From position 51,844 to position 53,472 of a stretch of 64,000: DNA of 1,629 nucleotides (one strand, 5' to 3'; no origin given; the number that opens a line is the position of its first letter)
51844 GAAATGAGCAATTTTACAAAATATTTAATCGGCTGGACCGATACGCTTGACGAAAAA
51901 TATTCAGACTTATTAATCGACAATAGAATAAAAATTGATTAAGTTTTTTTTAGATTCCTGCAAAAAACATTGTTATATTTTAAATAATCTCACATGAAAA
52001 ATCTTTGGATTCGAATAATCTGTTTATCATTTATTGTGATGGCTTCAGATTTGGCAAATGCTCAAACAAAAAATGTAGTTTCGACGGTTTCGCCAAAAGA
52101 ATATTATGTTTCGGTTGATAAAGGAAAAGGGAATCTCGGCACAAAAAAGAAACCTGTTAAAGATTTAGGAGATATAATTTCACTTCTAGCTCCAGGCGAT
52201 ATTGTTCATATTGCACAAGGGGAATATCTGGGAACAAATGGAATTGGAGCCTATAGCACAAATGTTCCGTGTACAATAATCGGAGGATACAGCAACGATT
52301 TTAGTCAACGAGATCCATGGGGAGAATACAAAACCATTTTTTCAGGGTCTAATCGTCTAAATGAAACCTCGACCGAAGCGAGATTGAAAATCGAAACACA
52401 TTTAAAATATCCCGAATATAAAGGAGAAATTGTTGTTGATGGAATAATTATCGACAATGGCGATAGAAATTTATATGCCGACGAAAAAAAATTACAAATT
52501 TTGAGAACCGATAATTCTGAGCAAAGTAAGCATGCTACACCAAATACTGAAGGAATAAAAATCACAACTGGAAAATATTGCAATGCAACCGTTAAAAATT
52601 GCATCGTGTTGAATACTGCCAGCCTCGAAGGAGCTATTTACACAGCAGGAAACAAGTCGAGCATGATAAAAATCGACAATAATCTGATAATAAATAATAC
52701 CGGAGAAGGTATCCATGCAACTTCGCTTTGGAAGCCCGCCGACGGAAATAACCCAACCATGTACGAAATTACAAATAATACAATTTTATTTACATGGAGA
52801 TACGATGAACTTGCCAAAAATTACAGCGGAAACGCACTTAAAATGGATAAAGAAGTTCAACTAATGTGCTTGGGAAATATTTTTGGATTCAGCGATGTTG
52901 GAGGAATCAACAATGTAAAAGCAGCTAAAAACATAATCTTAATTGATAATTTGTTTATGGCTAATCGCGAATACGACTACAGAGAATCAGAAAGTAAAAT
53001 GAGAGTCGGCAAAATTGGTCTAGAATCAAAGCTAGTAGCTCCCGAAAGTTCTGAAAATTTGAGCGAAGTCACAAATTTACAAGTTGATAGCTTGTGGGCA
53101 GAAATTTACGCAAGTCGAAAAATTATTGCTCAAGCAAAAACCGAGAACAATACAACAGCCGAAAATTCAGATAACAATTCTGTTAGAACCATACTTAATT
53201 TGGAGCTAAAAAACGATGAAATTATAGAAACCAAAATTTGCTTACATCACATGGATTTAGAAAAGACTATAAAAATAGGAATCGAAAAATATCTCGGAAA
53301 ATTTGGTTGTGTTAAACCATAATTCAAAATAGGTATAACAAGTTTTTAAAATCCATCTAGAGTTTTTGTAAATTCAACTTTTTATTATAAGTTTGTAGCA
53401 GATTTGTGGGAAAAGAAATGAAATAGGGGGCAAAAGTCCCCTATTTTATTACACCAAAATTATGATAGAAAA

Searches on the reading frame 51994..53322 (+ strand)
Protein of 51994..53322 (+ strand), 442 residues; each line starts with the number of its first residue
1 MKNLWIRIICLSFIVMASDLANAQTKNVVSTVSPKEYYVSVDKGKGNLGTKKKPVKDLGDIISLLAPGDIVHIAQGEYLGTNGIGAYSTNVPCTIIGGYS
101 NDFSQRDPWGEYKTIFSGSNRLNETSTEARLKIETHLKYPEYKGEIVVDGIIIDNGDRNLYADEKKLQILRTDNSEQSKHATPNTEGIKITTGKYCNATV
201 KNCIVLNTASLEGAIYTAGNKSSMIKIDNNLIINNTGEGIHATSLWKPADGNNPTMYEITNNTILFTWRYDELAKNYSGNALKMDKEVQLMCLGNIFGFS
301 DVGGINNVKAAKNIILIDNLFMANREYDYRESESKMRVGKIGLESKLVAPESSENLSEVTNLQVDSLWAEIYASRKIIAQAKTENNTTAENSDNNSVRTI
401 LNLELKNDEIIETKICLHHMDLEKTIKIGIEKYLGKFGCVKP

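Call 41: find_encoding_contigs(protein=window:51994-53322:+, flank=10000, max_places=1)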
Protein window:51994-53322:+ (442 aa): 13 contigs read that carry it; 1 place shown.
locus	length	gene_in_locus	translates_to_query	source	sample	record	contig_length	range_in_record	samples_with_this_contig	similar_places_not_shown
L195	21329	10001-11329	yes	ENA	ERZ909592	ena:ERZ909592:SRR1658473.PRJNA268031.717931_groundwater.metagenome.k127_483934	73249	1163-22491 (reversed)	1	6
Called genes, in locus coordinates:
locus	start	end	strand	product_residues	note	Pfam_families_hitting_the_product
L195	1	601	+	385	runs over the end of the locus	PF03116:NQR2_RnfD_RnfE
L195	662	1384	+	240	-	PF04205:FMN_bind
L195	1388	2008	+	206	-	PF02508:Rnf-Nqr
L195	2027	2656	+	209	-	PF02508:Rnf-Nqr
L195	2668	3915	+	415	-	PF00111:Fer2, PF00970:FAD_binding_6 (faint), PF00175:NAD_binding_1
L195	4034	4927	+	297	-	PF00535:Glycos_transf_2, PF10111:Glyco_tranf_2_2, PF13641:Glyco_tranf_2_3, PF13632:Glyco_trans_2_3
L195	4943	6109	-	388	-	PF16115:DUF4831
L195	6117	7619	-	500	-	PF03853:YjeF_N, PF01256:Carb_kinase, PF08543:Phos_pyr_kin (weak), PF00294:PfkB (weak)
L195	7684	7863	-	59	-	-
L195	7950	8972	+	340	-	PF00491:Arginase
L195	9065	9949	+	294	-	-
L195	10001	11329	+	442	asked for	-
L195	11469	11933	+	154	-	PF02576:RimP_N (weak)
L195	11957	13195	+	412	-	PF08529:NusA_N, PF00575:S1 (weak), PF13184:KH_NusA_1st, PF07650:KH_2 (faint), PF26594:KH_NusA_2nd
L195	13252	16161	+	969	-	PF04760:IF2_N, PF00009:GTP_EFTU, PF01926:MMR_HSR1, PF22042:EF-G_D2, PF11987:IF-2, PF03144:GTP_EFTU_D2 (weak)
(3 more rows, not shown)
